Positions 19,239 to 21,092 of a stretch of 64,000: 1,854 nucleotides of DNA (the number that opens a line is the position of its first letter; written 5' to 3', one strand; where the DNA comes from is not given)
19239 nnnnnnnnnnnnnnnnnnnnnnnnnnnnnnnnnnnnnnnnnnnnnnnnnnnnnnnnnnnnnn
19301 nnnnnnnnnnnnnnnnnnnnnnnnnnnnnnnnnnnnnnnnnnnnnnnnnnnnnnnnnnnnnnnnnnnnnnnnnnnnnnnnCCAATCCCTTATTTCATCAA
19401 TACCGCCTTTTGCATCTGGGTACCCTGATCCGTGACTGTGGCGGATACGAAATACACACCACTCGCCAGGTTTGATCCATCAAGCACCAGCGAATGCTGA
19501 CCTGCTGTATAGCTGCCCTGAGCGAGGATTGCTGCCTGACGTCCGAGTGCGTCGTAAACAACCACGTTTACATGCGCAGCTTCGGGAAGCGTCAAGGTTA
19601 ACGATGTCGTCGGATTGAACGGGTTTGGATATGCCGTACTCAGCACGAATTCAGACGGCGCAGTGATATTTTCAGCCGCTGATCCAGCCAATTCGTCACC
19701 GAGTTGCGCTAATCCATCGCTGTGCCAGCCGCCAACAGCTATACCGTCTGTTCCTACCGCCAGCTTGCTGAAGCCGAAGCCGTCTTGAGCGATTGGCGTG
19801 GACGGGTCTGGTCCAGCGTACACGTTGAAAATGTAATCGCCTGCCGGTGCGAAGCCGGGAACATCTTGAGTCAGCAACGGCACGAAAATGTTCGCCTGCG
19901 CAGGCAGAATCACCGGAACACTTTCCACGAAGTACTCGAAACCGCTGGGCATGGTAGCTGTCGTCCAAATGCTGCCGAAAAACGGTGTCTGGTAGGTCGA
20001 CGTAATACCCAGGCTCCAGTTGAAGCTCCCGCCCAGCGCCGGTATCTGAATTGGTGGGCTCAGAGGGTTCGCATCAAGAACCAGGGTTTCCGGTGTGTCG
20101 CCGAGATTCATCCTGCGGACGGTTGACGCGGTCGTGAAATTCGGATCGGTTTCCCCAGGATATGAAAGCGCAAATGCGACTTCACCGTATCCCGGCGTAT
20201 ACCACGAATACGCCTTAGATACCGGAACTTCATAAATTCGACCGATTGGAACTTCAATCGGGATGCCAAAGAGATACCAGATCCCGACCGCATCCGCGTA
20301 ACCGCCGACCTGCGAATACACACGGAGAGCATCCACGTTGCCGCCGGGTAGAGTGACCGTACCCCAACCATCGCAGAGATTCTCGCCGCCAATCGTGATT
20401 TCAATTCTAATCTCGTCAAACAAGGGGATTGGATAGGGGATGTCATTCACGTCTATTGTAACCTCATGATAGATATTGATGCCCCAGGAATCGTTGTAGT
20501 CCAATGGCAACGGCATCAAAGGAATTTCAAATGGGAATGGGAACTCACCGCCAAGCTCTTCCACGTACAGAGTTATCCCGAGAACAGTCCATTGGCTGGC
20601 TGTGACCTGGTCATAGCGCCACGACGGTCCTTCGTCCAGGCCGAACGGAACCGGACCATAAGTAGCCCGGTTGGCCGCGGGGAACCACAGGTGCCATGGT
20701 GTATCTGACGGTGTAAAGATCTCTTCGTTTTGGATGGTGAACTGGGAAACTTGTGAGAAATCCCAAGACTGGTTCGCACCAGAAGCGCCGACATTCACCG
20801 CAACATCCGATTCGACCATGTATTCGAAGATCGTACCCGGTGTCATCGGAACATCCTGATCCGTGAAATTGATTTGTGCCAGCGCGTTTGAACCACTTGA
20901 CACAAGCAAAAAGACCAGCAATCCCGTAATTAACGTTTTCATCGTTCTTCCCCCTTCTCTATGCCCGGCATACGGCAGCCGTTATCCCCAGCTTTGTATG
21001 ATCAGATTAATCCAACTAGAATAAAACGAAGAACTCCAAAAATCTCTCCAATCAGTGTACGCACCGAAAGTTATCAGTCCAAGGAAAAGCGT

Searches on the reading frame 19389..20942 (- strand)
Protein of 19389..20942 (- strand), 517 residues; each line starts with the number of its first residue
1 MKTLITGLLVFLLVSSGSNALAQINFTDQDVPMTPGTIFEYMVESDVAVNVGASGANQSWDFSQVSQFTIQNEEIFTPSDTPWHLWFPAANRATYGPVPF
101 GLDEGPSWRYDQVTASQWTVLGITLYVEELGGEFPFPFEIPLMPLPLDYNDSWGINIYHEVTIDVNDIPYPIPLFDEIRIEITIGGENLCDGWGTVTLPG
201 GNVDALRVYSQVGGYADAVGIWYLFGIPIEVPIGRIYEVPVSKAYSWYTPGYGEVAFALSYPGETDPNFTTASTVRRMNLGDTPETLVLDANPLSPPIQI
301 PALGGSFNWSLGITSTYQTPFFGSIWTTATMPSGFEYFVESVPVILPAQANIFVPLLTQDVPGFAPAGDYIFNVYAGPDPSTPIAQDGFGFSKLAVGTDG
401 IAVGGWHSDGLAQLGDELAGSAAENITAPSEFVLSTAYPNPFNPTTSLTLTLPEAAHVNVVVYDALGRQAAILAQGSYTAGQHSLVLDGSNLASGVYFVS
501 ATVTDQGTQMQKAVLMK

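Call 3: search_protein_families(library=pfam, proteins=[window:19389-20942:-], max_evalue=1)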
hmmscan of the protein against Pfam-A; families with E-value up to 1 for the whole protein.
window:19389-20942:- (517 aa): 2 families
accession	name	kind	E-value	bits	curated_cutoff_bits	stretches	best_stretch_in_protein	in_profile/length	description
PF18962.6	Por_Secre_tail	-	1.2e-08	35.5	27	1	438-514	2-74/75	Secretion system C-terminal sorting domain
PF13860.13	FlgD_ig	-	2.1e-05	24.9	27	1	446-506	10-78/79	FlgD Ig-like domain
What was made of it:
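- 19389..20942 (-): Upstream gene, 8 bp from c4 and probably co-transcribed: a 517-aa all-beta protein of unknown function with its own T9SS sorting domain. PF18962 35.5 bits (call 3).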

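Call 4: search_protein_families(library=ncbifam, proteins=[window:19389-20942:-], max_evalue=1)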
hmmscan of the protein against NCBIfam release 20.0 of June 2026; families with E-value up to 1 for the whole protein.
window:19389-20942:- (517 aa): 6 families
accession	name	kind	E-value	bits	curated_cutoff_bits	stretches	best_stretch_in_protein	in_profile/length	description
TIGR04183.1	Por_Secre_tail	domain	1.3e-09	37.9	23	1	438-512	2-68/72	T9SS type A sorting domain-containing protein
NF052323.1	T9SSA_dep_M6i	equivalog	1.6e-05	23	600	1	438-514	961-1037/1043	T9SS-dependent M6-like inactivated metalloprotease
NF038113.1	T9SSA_dep_M36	equivalog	0.00044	18.5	885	1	436-514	794-866/869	T9SS-dependent M36 family metallopeptidase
NF005176.1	PRK06655.1-1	equivalog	0.0035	17.3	230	1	451-515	93-161/197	flagellar hook assembly protein FlgD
NF033707.1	T9SS_sortase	equivalog_domain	0.044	11.4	420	1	436-512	1000-1086/1095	type IX secretion system sortase PorU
NF050177.1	TapA_OM_Porphy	equivalog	0.064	12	500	1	438-510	474-538/544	TapA/TapC family T9SS-dependent outer membrane protein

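Call 64: find_homologous_proteins(query=window:19389-20942:-, max_evalue=0.001)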
Query window:19389-20942:- (517 aa): 308 proteins with E <= 0.001 among 8000 candidates; the best 120 are listed.
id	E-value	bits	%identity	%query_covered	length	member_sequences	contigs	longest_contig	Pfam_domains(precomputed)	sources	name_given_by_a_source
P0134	0.0e+0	1177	100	100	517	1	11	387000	PF18962.8,PF13860.13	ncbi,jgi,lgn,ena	-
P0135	1.5e-228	778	67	100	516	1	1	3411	PF18962.8,PF13860.13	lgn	-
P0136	2.4e-217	741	64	97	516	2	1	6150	PF18962.8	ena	-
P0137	2.8e-209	715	61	100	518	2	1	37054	PF18962.8,PF13860.13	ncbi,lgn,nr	ncbi:T9SS type A sorting domain-containing protein [bacterium]|nr:T9SS type A sorting domain-contain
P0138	6.9e-201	687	60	100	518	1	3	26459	PF18962.8,PF13860.13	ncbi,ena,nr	ncbi:MAG TPA: T9SS type A sorting domain-containing protein [Bacteroidetes bacterium]|nr:hypothetica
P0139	8.9e-39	152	40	46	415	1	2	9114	PF18962.8,PF13860.13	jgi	-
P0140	2.2e-38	151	41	45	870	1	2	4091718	PF13768.13,PF00092.35,PF13517.13,PF18962.8,PF13519.13,PF13860.13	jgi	jgi:VWFA-related protein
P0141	8.3e-35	139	34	52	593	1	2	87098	PF01839.30,PF13517.13,PF18962.8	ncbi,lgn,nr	ncbi:T9SS type A sorting domain-containing protein [bacterium]|nr:T9SS type A sorting domain-contain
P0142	1.0e-34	138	38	43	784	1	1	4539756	PF13715.13,PF18962.8,PF13860.13,PF13620.13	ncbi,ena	-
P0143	3.1e-34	137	41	44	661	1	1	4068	PF18962.8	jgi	jgi:hypothetical protein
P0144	1.1e-33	135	42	44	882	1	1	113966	PF08126.17,PF18962.8,PF03785.21,PF13860.13,PF01364.25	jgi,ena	-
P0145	1.1e-33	135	39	41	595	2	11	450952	PF16561.12,PF18962.8,PF13860.13,PF00686.26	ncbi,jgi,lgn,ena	-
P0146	3.0e-33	134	39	41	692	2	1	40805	PF18962.8,PF13860.13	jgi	jgi:hypothetical protein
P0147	2.2e-32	131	39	46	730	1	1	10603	PF01839.30,PF13517.13,PF18962.8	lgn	-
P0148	3.7e-32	130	39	45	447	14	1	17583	PF18962.8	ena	-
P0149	5.6e-32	129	42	40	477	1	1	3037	PF11551.15,PF18962.8,PF13860.13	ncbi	-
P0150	1.2e-31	128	37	44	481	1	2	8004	PF18962.8,PF13860.13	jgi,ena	-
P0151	1.4e-31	128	40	42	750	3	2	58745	PF18962.8,PF13860.13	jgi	-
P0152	1.5e-31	128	36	44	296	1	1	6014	PF18962.8,PF04371.21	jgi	jgi:hypothetical protein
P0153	4.1e-31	127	39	43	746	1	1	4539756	PF20773.6,PF18962.8,PF13860.13,PF13620.13,PF06119.20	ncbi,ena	-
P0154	1.1e-30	125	41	44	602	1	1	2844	PF18962.8,PF13860.13,PF04371.21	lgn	-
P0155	1.3e-30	125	39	42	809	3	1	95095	PF18962.8,PF13860.13,PF01433.27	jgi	jgi:hypothetical protein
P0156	1.3e-30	125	33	55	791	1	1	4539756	PF01839.30,PF13517.13,PF10342.16,PF18962.8,PF13860.13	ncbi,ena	-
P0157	2.2e-30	124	36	45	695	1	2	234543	PF18962.8,PF13860.13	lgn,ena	-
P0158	2.8e-30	124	38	46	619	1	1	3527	PF18962.8,PF13860.13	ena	-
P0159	1.9e-29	121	36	43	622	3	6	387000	PF13229.13,PF18962.8,PF13860.13,PF05048.20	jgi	-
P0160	2.4e-29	121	41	43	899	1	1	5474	PF18962.8,PF13860.13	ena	-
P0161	6.4e-29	119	30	50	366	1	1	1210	PF13585.13,PF18962.8,PF13860.13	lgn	-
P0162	2.0e-28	118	37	44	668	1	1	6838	PF18962.8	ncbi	ncbi:MAG: T9SS type A sorting domain-containing protein, partial [bacterium]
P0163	3.7e-28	117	31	54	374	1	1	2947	PF13585.13,PF18962.8,PF13860.13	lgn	-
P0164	3.3e-27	114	36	48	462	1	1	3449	PF18962.8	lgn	-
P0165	1.4e-26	112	35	45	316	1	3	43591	PF18962.8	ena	-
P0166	3.3e-26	110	49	15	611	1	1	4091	PF27277.1,PF18962.8,PF13860.13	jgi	jgi:hypothetical protein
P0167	5.5e-26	110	49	21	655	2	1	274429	PF18962.8,PF13860.13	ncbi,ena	-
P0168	1.8e-25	108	38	27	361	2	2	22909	PF18962.8,PF13860.13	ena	-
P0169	6.0e-25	106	31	52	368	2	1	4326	PF13585.13,PF18962.8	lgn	-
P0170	7.2e-24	103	40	19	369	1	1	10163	PF18962.8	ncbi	-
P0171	7.3e-24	103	34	42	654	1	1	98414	PF18962.8,PF01336.32,PF13860.13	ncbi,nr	ncbi:T9SS type A sorting domain-containing protein [bacterium]|nr:T9SS type A sorting domain-contain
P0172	2.2e-23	101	37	42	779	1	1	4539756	PF13715.13,PF18962.8,PF13860.13,PF13620.13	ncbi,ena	-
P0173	2.3e-23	101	33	41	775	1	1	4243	PF01839.30,PF23727.2,PF13360.14,PF25292.1,PF15907.12,PF13517.13,PF18962.8,PF13570.14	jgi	jgi:outer membrane protein assembly factor BamB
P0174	2.7e-23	101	35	43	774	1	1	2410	PF06439.19,PF18962.8,PF13860.13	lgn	-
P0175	2.9e-23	101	36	44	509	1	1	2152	PF18962.8,PF13860.13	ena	-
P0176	9.4e-23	99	34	45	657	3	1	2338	PF18962.8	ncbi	-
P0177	4.5e-22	97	53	20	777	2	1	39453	PF06439.19,PF18962.8,PF13860.13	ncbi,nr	ncbi:T9SS type A sorting domain-containing protein [bacterium]|nr:T9SS type A sorting domain-contain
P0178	1.6e-21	95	31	45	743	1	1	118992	PF18962.8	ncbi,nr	ncbi:MAG: T9SS type A sorting domain-containing protein [bacterium]|nr:T9SS type A sorting domain-co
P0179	9.8e-21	92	28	58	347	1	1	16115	PF18962.8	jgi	jgi:hypothetical protein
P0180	7.6e-20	89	29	49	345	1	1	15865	PF18962.8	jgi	jgi:hypothetical protein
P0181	1.8e-19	88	32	40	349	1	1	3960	PF18962.8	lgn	-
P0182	3.8e-19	87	42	18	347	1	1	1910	PF18962.8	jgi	jgi:hypothetical protein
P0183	4.6e-19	87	35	43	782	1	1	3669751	PF18962.8,PF00561.27,PF07819.20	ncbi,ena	-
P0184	6.7e-19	86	32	48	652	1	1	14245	PF13229.13,PF02415.24,PF18962.8,PF05048.20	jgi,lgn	-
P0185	7.1e-19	86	37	20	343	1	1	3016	PF18962.8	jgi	jgi:hypothetical protein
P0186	1.3e-18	85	37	20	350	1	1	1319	PF18962.8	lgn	-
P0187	8.4e-18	83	30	40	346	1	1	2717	PF18962.8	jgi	jgi:hypothetical protein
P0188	2.9e-17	81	54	17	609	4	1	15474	PF18962.8,PF14870.13,PF15902.13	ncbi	-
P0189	7.2e-17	80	38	31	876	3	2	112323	PF08126.17,PF18962.8,PF03785.21,PF13860.13,PF01364.25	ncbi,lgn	-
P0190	8.1e-16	76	44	20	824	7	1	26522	PF13229.13,PF16990.12,PF18962.8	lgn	-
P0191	2.3e-15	75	49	17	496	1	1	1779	PF14312.13,PF18962.8,PF13860.13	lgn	-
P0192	2.8e-15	74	47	19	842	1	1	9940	PF07731.21,PF18962.8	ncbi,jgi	ncbi:MAG: multicopper oxidase domain-containing protein [Candidatus Zixiibacteriota bacterium]|jgi:F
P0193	4.2e-15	74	47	19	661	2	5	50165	PF09699.16,PF14537.12,PF13435.12,PF18962.8,PF14522.12,PF22113.2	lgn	-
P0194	4.6e-15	74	35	48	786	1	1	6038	PF18962.8,PF04371.21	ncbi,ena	-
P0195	5.3e-15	73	43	21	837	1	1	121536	PF07731.21,PF18962.8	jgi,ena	-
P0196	7.1e-15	73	45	20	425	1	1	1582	PF24996.1,PF13964.13,PF24681.2,PF13415.13,PF18962.8,PF24981.2,PF01344.32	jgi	jgi:hypothetical protein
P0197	7.2e-15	73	46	19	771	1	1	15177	PF18962.8,PF25852.1,PF02012.27,PF15902.13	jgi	jgi:photosystem II stability/assembly factor-like uncharacterized protein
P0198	1.2e-14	72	27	49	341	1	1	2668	PF18962.8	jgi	jgi:hypothetical protein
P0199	5.3e-14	70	31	40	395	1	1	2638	PF18962.8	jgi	jgi:hypothetical protein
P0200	5.7e-14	70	41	20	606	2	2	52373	PF18962.8,PF02018.24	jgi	-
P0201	6.8e-14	70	47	18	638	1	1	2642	PF14312.13,PF18962.8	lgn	-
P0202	8.4e-14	69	41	19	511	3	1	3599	PF18962.8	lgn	-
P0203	1.2e-13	69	42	19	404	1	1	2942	PF18962.8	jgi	jgi:hypothetical protein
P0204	1.2e-13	69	46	17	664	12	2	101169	PF09699.16,PF14537.12,PF18962.8,PF14522.12,PF22113.2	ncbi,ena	-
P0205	1.5e-13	69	44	18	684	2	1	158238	PF00932.26,PF18962.8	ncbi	-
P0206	2.1e-13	68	47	17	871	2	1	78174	PF16990.12,PF18962.8,PF13860.13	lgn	-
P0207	2.4e-13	68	41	16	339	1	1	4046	PF18962.8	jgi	jgi:hypothetical protein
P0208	2.6e-13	68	47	17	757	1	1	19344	PF12706.14,PF18962.8,PF00041.28,PF00753.34,PF16656.12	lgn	-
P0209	4.1e-13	67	47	17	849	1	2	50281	PF01839.30,PF13517.13,PF18962.8,PF23743.2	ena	-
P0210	6.1e-13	67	44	21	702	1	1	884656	PF18962.8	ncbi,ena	-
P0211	6.5e-13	66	52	17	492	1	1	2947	PF18962.8,PF00355.33,PF19112.7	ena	-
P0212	7.3e-13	66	46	18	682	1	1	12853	PF18962.8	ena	-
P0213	7.9e-13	66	44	17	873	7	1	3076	PF18962.8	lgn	-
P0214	1.0e-12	66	46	17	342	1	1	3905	PF18962.8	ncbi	-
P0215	1.1e-12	66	45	18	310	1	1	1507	PF18962.8,PF13860.13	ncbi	-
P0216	1.1e-12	66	45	17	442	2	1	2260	PF18962.8,PF14292.13,PF13860.13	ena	-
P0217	1.9e-12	65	31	37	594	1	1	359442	PF01011.29,PF07774.20,PF13360.14,PF23381.2,PF18962.8,PF13570.14,PF13860.13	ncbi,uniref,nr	ncbi:hypothetical protein CEE37_06670 [candidate division LCP-89 bacterium B3_LCP]|uniref:Uncharacte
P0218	2.0e-12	65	45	17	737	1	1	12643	PF07494.18,PF18962.8,PF25852.1,PF14870.13,PF02012.27,PF15902.13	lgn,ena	-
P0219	2.3e-12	65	44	17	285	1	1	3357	PF18962.8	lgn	-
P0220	2.6e-12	64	40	23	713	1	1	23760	PF02922.25,PF00932.26,PF18962.8,PF00686.26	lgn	-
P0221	3.1e-12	64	42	17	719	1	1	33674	PF18962.8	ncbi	-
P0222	3.5e-12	64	44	17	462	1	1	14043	PF17963.8,PF17892.8,PF18962.8,PF17803.8,PF13860.13,PF05345.19,PF00041.28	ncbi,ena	-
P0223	3.6e-12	64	42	25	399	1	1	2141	PF15780.12,PF18962.8,PF22544.3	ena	-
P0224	4.6e-12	64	35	30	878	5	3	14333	PF16655.13,PF25059.2,PF18962.8,PF25788.3,PF00041.28,PF16656.12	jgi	jgi:hypothetical protein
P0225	5.9e-12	63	42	19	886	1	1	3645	PF18962.8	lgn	-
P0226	6.1e-12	63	33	33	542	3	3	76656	PF18962.8,PF02018.24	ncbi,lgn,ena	-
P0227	6.9e-12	63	46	17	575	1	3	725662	PF18962.8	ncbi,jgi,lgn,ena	ncbi:MAG: T9SS type A sorting domain-containing protein [Bacteroidota bacterium]|jgi:hypothetical pr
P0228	7.4e-12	63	44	15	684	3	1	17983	PF14537.12,PF13435.12,PF18962.8,PF13860.13,PF14522.12,PF22113.2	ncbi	-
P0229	9.1e-12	63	43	17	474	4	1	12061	PF18962.8,PF14292.13,PF13860.13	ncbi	-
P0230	1.1e-11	62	45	15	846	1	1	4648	PF03572.24,PF18962.8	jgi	jgi:hypothetical protein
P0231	1.3e-11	62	46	17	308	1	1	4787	PF18962.8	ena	-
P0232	1.3e-11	62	40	21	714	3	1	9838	PF18962.8,PF00082.28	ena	-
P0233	1.3e-11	62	40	17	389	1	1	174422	PF18962.8,PF13860.13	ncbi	-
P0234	1.5e-11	62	38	18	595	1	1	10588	PF13385.14,PF18962.8,PF13860.13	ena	-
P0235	1.7e-11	62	40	21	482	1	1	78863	PF18962.8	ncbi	-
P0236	1.7e-11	62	43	17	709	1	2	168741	PF18962.8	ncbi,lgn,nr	ncbi:MAG: T9SS type A sorting domain-containing protein [Calditrichaeota bacterium]|nr:T9SS type A s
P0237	1.7e-11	62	32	26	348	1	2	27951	PF18962.8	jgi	jgi:hypothetical protein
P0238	2.1e-11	62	39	17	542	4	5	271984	PF17164.11,PF18962.8,PF00400.39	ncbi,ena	-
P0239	2.1e-11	61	44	14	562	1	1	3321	PF13585.13,PF18962.8,PF13860.13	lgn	-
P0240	2.7e-11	61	38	16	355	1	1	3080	PF18962.8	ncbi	-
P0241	3.2e-11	61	39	18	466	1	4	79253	PF18962.8,PF07581.18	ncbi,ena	-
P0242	3.3e-11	61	47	15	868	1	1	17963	PF28033.1,PF07495.20,PF01108.24,PF25059.2,PF18962.8,PF00028.24,PF25788.3,PF24489.2,PF09294.17,PF00041.28,PF16656.12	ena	-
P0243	3.3e-11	61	44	18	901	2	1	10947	PF18962.8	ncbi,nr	ncbi:MAG: T9SS type A sorting domain-containing protein [Ignavibacterium album]|nr:T9SS type A sorti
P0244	3.6e-11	61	37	23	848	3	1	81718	PF18962.8,PF15902.13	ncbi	-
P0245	3.7e-11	61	42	18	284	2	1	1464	PF18962.8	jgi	jgi:hypothetical protein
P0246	3.8e-11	61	48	15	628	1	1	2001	PF07646.22,PF13964.13,PF24681.2,PF13415.13,PF18962.8,PF24981.2,PF01344.32,PF25210.2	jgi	jgi:hypothetical protein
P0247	4.5e-11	60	40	18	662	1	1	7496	PF04389.23,PF18962.8,PF01483.28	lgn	-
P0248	4.7e-11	60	42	17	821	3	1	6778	PF07731.21,PF18962.8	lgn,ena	-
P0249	5.2e-11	60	41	21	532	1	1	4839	PF13715.13,PF18962.8,PF17802.8,PF13620.13,PF09430.17,PF22904.4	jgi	jgi:Secretion system C-terminal sorting domain/Carboxypeptidase regulatory-like domain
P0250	5.8e-11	60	46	14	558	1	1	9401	PF13360.14,PF18962.8,PF13570.14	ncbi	-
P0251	6.6e-11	60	43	17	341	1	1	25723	PF22073.3,PF15780.12,PF07610.18,PF22076.3,PF18962.8,PF22544.3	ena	-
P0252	6.8e-11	60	41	18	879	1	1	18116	PF13585.13,PF18962.8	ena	-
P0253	7.0e-11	60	45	15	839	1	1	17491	PF07731.21,PF18962.8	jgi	jgi:spore coat protein A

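Call 65: find_encoding_contigs(protein=P0137, flank=10000, max_places=2)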
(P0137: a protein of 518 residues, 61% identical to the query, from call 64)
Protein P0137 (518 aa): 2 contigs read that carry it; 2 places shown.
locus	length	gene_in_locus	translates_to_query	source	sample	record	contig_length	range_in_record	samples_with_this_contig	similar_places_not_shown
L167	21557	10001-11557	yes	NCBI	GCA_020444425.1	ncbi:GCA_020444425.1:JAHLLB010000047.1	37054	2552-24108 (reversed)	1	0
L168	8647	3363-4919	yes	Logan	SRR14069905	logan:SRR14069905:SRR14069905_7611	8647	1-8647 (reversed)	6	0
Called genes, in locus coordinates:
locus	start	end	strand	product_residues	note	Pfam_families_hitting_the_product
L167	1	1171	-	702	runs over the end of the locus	PF13517:FG-GAP_3, PF10342:Kre9_KNH (faint), PF13860:FlgD_ig (faint), PF18962:Por_Secre_tail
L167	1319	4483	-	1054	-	PF07504:FTP, PF13620:CarboxypepD_reg, PF13715:CarbopepD_reg_2 (weak)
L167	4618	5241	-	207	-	-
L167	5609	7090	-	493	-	PF13517:FG-GAP_3 (weak)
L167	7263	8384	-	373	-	PF02073:Peptidase_M29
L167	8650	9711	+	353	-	PF19190:BACON_2 (weak)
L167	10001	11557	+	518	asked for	PF13860:FlgD_ig (faint), PF18962:Por_Secre_tail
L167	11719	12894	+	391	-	PF16396:DUF5005, PF13810:DUF4185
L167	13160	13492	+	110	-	-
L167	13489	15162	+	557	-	-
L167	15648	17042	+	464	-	PF00072:Response_reg, PF00158:Sigma54_activat, PF14532:Sigma54_activ_2, PF00004:AAA (faint), PF07728:AAA_5, PF25601:AAA_lid_14, PF02954:HTH_8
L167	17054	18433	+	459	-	PF13727:CoA_binding_3, PF02397:Bac_transf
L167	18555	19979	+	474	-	-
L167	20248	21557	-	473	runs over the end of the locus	PF01565:FAD_binding_4, PF08031:BBE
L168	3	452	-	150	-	?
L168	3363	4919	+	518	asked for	PF13860:FlgD_ig (faint), PF18962:Por_Secre_tail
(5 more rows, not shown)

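Call 66: find_encoding_contigs(protein=P0138, flank=10000, max_places=2)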
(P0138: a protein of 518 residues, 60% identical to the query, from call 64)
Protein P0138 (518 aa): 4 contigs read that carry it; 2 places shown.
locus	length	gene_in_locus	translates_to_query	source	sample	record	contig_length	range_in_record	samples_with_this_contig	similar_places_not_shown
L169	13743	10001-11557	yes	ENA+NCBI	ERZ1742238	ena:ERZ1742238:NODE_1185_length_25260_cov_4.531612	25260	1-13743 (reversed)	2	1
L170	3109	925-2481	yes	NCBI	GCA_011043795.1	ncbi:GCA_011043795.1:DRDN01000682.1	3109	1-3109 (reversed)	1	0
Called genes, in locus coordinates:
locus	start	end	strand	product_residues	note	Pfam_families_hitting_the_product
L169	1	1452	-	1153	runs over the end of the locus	PF02384:N6_Mtase, PF18135:Type_ISP_C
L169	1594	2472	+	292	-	PF00483:NTP_transferase, PF12804:NTP_transf_3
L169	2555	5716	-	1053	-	PF07504:FTP, PF13620:CarboxypepD_reg, PF13715:CarbopepD_reg_2 (weak), PF18962:Por_Secre_tail (weak)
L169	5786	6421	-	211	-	PF00583:Acetyltransf_1 (faint)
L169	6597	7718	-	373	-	PF02073:Peptidase_M29, PF26231:CgnE_B (faint)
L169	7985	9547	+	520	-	PF18962:Por_Secre_tail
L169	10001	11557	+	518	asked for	PF13860:FlgD_ig (faint), PF18962:Por_Secre_tail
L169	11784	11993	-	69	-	-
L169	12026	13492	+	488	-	PF00072:Response_reg, PF00158:Sigma54_activat, PF14532:Sigma54_activ_2, PF07728:AAA_5 (faint), PF25601:AAA_lid_14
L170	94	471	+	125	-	PF18962:Por_Secre_tail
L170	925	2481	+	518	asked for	PF13860:FlgD_ig (faint), PF18962:Por_Secre_tail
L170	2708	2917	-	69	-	-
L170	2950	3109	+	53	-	?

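Call 67: find_encoding_contigs(protein=P0136, flank=10000, max_places=2)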
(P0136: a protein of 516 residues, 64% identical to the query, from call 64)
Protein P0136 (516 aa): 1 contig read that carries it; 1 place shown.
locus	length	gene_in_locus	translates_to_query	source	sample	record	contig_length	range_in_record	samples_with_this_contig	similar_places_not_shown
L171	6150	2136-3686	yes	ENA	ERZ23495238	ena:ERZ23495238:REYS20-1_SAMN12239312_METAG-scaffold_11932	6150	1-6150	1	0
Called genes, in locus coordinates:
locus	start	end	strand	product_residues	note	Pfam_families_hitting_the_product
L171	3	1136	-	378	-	?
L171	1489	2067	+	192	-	PF13391:HNH_2 (weak)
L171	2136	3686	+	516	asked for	PF18962:Por_Secre_tail (weak)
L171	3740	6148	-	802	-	?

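Call 78: predict_structure(alignment_id=A4)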
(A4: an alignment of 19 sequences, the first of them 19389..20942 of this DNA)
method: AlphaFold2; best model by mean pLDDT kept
length: 517 residues; sequences in the alignment: 19
mean_pLDDT: 84.9   pTM: 0.58
mean pLDDT of the five models: 84.9, 83.5, 82.9, 82.8, 81.8
residues with pLDDT >= 90: 220; 70-90: 241; 50-70: 43; < 50: 13
segments of 3 or more residues with pLDDT < 50: 417-428
pLDDT, mean of each block of 10 residues (from residue 1): 79 66 85 87 89 92 82 90 92 85 75 96 84 85 94 90 81 83 93 95 96 91 90 87 94 93 91 92 77 92 89 76 88 88 77 86 90 89 88 75 74 56 39 81 85 83 91 80 84 93 90 91
secondary structure, 60 per line:
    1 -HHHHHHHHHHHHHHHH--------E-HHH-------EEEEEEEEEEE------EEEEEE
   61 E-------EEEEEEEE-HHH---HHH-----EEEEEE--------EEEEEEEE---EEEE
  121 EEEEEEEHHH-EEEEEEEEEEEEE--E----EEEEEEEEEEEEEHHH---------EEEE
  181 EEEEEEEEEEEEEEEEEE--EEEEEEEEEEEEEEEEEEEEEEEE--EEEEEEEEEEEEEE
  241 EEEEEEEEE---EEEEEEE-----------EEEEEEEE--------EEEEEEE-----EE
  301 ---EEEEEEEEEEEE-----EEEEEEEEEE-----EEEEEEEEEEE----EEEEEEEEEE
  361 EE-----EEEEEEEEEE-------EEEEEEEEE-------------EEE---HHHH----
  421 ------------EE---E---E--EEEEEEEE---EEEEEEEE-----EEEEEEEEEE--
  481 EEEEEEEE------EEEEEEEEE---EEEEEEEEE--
elements in order: H2-17 E38-48 E55-61 E69-76 E92-97 E106-113 E117-127 E132-144 E152-164 E177-198 E201-224 E227-249 E253-259 E271-278 E287-293 E304-315 E321-330 E336-346 E351-362 E368-377 E385-393 E407-409 H413-416 E445-452 E456-463 E469-478 E481-488 E495-503 E507-515
